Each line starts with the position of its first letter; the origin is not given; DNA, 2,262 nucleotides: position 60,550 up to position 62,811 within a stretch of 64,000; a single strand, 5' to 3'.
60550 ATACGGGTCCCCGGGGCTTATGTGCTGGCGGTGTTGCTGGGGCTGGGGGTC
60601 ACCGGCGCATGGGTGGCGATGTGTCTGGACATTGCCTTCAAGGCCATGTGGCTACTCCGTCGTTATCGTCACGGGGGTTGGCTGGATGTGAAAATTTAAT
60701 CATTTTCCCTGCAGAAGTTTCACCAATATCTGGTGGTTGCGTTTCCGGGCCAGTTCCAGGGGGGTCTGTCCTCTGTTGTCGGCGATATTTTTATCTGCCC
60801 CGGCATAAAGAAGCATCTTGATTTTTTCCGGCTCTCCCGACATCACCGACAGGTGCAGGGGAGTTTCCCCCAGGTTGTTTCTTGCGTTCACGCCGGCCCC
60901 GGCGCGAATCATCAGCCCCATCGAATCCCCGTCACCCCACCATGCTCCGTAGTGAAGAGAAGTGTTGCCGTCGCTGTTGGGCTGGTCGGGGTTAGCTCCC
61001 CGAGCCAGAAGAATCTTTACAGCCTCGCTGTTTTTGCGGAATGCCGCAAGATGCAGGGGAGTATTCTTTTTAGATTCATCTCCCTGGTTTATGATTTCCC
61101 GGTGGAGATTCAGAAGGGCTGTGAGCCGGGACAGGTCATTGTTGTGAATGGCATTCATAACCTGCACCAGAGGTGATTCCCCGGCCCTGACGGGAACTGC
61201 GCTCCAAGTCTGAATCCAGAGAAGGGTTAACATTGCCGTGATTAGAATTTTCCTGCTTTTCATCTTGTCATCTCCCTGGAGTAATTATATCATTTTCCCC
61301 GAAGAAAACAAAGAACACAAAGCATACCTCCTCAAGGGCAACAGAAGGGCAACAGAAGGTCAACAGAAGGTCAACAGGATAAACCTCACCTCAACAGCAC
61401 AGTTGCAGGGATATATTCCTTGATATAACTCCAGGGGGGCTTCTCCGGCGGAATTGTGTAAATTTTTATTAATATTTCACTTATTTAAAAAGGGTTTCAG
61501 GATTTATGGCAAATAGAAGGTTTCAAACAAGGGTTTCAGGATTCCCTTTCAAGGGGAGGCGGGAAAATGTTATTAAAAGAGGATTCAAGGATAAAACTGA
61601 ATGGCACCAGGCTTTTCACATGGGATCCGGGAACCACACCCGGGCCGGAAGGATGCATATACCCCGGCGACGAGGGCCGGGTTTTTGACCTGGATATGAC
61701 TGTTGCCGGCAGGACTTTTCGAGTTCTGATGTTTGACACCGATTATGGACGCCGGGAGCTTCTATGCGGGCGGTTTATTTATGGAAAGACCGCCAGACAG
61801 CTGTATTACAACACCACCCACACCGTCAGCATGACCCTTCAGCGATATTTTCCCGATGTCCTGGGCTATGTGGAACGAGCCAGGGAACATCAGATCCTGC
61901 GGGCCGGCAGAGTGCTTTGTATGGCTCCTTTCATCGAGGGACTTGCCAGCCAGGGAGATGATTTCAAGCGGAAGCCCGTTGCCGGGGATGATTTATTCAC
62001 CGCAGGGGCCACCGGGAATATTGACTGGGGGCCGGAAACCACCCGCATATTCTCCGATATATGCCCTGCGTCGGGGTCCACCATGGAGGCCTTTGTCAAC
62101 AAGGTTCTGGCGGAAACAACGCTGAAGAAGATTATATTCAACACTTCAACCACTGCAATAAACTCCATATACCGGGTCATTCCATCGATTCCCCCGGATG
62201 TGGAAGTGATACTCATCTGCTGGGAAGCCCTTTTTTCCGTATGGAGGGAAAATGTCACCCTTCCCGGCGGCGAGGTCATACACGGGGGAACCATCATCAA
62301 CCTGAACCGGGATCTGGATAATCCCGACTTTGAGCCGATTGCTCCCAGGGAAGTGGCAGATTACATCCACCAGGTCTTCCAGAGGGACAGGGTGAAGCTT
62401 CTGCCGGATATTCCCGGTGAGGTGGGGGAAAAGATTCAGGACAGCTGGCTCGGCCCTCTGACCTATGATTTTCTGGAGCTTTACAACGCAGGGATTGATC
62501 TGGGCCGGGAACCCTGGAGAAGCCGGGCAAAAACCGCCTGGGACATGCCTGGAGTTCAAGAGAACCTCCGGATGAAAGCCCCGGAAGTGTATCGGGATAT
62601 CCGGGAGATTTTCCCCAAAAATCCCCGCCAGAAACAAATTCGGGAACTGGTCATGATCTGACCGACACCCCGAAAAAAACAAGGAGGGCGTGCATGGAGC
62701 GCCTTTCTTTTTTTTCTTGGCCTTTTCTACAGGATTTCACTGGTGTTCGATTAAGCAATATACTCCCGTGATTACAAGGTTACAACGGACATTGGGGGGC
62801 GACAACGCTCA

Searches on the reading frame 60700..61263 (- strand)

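Call 23: search_protein_families(library=ncbifam, proteins=[window:60700-61263:-])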
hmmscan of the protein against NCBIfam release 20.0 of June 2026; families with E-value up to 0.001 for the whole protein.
window:60700-61263:- (187 aa): 8 families
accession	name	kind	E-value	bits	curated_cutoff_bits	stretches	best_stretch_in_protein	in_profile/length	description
NF043029.1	T4SS_AnkY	equivalog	4.6e-21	74.9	600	2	101-177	460-536/543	Dot/Icm T4SS effector AnkY/LegA9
NF041931.2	MzaA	equivalog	4.7e-18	65.4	800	2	113-185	16-88/726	MZA anti-phage system associated sigma-70 family RNA polymerase sigma factor MzaA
NF043022.1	T4SS_AnkG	equivalog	9.7e-14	51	500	1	38-183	303-454/455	Dot/Icm T4SS effector AnkG/AnkZ/LegA7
NF043023.1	T4SS_AnkH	equivalog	4.5e-11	42.2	600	1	115-184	15-84/467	Dot/Icm T4SS effector AnkH/LegA3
NF043028.1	T4SS_AnkX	equivalog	5.6e-10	38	1400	1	66-184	385-512/938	Dot/Icm T4SS effector AnkN/AnkX/LegA8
TIGR00870.1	trp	subfamily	2.5e-08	32.5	498.75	1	58-91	123-156/747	transient-receptor-potential calcium channel protein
NF043019.1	T4SS_AnkC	equivalog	1.6e-05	24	450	0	38-96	134-197/459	Dot/Icm T4SS effector AnkC/LegA12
NF043024.1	T4SS_AnkI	equivalog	7.3e-05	21.7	550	0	51-104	227-280/439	Dot/Icm T4SS effector AnkI/LegAS4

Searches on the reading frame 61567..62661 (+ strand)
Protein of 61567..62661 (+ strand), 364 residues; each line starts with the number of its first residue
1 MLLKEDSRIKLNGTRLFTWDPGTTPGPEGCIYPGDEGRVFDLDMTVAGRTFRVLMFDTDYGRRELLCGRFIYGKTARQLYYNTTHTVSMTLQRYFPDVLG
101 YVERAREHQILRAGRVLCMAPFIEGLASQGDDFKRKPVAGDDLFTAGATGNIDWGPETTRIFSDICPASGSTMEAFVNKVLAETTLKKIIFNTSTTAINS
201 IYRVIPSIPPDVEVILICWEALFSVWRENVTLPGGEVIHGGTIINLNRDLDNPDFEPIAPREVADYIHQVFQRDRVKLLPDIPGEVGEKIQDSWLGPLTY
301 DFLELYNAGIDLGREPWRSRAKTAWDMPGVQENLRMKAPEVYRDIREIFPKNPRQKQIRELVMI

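Call 12: find_encoding_contigs(protein=window:61567-62661:+, flank=10000, max_places=10)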
Protein window:61567-62661:+ (364 aa): 1 contig read that carries it; 1 place shown.
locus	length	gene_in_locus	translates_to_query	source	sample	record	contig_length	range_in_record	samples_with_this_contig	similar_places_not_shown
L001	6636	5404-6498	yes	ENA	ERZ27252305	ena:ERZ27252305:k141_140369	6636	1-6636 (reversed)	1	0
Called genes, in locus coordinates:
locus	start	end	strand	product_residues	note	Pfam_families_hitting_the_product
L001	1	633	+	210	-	?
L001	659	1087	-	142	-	-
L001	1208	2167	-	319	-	PF07949:YbbR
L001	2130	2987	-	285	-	PF19293:CdaA_N, PF02457:DAC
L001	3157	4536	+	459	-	PF01554:MatE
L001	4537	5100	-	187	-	PF13606:Ank_3 (faint), PF12796:Ank_2, PF13857:Ank_5, PF00023:Ank, PF13637:Ank_4 (weak), PF12796:Ank_2, PF13857:Ank_5 (weak), PF00023:Ank (weak)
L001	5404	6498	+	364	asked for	-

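Call 23: search_protein_families(library=ncbifam, proteins=[window:61567-62661:+])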
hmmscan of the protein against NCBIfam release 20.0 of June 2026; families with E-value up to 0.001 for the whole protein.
window:61567-62661:+ (364 aa): 0 families

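Call 24: find_homologous_proteins(query=window:61567-62661:+)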
Query window:61567-62661:+ (364 aa): 21 proteins with E <= 0.001 among 3212 candidates.
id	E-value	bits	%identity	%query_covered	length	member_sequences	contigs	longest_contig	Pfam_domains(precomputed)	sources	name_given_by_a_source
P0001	5.5e-196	669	78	100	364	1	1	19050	-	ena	-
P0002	2.0e-153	529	62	100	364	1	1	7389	-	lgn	-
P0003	1.3e-146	507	59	100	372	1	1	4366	-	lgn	-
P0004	4.0e-146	505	64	95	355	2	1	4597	-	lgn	-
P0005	8.9e-144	497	61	95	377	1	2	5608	-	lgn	-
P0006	1.0e-143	497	57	100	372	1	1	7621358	-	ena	-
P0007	2.8e-143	496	58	100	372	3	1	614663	-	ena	-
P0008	2.0e-142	493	58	100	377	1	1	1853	-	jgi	jgi:hypothetical protein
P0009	3.5e-141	489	62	96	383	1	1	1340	-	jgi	jgi:hypothetical protein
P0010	2.1e-140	486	60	97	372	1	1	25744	-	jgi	-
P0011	4.9e-140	485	59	97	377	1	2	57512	-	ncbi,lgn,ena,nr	ncbi:MAG: hypothetical protein K8T10_17705 [Candidatus Eremiobacteraeota bacterium]|nr:hypothetical 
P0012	1.1e-139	484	60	95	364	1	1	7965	-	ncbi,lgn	ncbi:MAG: hypothetical protein ACLFQV_07880 [Vulcanimicrobiota bacterium]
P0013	4.4e-139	482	60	94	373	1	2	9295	-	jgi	jgi:hypothetical protein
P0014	3.5e-138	479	60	96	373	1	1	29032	-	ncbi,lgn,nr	ncbi:MAG: hypothetical protein LWY06_17435 [Firmicutes bacterium]|nr:hypothetical protein [Bacillota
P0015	5.8e-137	475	58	96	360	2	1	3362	-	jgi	jgi:hypothetical protein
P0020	2.5e-100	354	68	62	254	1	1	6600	-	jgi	-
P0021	2.5e-84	302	67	54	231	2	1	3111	-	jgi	jgi:hypothetical protein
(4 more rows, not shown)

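Call 25: find_encoding_contigs(protein=P0001, flank=10000, max_places=3)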
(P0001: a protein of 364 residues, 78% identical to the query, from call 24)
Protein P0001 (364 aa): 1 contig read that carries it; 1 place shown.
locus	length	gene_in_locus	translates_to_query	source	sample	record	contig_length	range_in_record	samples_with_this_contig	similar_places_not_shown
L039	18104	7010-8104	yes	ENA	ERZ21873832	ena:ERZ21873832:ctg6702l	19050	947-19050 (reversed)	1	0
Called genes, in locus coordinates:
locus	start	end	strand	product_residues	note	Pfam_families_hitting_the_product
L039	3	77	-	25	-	?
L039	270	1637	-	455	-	PF02347:GDC-P, PF01212:Beta_elim_lyase (weak), PF00266:Aminotran_5 (weak), PF21478:GcvP2_C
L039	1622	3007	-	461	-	PF02347:GDC-P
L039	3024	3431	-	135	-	PF01597:GCV_H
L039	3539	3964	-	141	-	-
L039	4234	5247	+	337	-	PF01554:MatE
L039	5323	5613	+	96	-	PF01554:MatE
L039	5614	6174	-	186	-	-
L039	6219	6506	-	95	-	-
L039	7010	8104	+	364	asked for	-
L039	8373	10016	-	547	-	PF05960:DUF885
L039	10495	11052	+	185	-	PF03190:Thioredox_DsbH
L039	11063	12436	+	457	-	-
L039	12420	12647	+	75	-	PF08534:Redoxin, PF00578:AhpC-TSA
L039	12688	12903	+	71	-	PF00578:AhpC-TSA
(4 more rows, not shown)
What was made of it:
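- Gene order differs from the sister species exactly at the array (call 25).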

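Call 26: find_encoding_contigs(protein=P0006, flank=10000, max_places=3)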
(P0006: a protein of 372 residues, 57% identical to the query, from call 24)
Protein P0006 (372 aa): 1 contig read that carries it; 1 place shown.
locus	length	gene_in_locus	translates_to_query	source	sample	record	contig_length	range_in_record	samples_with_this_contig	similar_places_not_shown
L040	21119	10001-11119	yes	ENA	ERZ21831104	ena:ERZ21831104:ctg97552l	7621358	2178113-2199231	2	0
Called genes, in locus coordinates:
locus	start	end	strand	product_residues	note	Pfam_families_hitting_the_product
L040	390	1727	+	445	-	PF00595:PDZ (weak), PF13180:PDZ_2 (weak), PF17820:PDZ_6 (weak), PF03572:Peptidase_S41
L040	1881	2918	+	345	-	PF00595:PDZ (weak), PF13180:PDZ_2 (weak), PF17820:PDZ_6 (weak)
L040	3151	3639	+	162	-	-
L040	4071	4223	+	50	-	-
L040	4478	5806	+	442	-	PF00078:RVT_1, PF08388:GIIM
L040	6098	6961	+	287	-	PF03668:RapZ-like_N, PF22740:PapZ_C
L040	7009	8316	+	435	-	PF01933:CofD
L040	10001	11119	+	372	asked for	-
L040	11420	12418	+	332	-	PF01207:Dus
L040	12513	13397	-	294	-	PF04351:PilP (faint)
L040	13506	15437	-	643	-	PF12796:Ank_2, PF24521:Ank_KRIT1 (weak), PF00023:Ank, PF13637:Ank_4, PF00023:Ank (weak), PF12796:Ank_2, PF13857:Ank_5, PF01235:Na_Ala_symp, +1 more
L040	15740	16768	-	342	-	PF00665:rve, PF13683:rve_3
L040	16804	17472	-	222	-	PF01527:HTH_Tnp_1 (faint)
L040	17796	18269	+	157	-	-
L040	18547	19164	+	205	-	PF00515:TPR_1 (faint), PF07719:TPR_2 (faint), PF13424:TPR_12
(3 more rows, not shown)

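Call 29: find_encoding_contigs(protein=P0020, flank=10000, max_places=3)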
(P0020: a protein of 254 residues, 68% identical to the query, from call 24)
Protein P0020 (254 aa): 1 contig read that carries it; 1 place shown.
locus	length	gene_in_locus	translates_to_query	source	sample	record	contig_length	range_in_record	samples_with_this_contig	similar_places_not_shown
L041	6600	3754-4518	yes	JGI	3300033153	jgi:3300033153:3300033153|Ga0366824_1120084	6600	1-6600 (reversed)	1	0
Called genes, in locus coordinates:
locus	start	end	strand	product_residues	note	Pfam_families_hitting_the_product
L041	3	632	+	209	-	?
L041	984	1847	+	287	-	PF03668:RapZ-like_N, PF22740:PapZ_C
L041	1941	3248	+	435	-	PF01933:CofD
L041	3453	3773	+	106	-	-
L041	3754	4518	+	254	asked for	-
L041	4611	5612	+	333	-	PF01207:Dus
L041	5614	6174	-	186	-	PF12690:BsuPI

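Call 30: find_encoding_contigs(protein=P0021, flank=10000, max_places=3)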
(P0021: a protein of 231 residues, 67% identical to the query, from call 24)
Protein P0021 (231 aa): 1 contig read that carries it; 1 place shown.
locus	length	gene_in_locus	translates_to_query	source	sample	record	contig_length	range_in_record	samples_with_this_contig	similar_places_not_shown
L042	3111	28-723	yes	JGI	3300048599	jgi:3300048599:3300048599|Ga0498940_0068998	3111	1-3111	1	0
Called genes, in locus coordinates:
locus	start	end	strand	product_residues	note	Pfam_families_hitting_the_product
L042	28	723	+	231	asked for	-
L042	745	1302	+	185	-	PF02677:QueH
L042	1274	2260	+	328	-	PF13420:Acetyltransf_4 (weak), PF00583:Acetyltransf_1, PF13508:Acetyltransf_7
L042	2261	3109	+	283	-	?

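Call 34: search_protein_families(library=pfam, proteins=[window:61567-62661:+], max_evalue=1)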
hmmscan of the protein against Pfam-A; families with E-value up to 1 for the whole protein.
window:61567-62661:+ (364 aa): 1 family
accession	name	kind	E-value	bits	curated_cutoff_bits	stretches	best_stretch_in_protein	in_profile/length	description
PF15773.10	DAAP1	-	0.28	10.6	27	1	270-322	33-85/505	Dynein axonemal-associated protein 1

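Call 45: list_cluster_members(proteins=[P0022, window:61567-62661:+, P0023])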
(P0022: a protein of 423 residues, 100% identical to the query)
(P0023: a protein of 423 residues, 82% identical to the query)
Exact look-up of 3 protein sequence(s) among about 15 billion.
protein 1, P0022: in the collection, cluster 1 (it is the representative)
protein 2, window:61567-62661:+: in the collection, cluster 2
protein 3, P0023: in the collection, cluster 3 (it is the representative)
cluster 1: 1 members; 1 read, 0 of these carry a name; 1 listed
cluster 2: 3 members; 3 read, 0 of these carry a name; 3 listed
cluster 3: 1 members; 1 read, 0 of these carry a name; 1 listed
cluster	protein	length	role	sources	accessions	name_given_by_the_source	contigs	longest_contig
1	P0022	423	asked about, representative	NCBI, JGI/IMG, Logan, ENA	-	-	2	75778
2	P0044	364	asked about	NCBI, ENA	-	-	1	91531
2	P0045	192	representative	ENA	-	-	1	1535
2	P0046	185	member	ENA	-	-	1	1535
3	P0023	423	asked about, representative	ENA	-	-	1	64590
